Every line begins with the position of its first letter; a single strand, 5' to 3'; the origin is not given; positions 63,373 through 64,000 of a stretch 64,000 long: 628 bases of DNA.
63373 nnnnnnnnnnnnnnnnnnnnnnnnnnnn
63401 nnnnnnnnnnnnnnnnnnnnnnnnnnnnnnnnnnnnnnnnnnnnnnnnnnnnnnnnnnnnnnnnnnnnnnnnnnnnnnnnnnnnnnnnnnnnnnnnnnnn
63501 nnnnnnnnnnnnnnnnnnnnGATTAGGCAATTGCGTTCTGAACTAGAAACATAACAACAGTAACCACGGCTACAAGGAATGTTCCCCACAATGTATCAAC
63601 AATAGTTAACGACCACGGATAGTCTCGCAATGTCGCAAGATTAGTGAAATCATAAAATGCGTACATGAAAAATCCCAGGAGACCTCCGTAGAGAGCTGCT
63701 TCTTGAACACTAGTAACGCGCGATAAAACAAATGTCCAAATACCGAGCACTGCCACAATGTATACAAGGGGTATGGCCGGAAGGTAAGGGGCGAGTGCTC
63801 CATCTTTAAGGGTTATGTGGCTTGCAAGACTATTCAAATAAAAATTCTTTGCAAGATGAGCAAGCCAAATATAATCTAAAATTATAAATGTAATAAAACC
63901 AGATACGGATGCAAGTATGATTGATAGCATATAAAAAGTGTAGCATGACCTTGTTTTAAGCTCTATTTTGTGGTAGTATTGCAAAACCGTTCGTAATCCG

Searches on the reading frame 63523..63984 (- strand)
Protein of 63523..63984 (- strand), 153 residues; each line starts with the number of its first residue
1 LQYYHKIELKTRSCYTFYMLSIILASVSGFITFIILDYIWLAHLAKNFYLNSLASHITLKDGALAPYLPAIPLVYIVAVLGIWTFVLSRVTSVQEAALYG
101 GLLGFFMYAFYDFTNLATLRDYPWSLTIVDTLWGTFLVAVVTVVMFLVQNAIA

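Call 46: search_protein_families(library=pfam, proteins=[window:63523-63984:-])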
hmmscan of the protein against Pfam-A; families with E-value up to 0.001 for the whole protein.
window:63523-63984:- (153 aa): 1 family
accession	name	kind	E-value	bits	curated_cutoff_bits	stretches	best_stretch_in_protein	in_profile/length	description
PF09945.14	DUF2177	-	3.5e-25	88.9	26.9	1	24-146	3-123/124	Predicted membrane protein (DUF2177)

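Call 73: find_encoding_contigs(protein=window:63523-63984:-, flank=10000, max_places=1)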
Protein window:63523-63984:- (153 aa): no gene with exactly this product is on record in the collection.
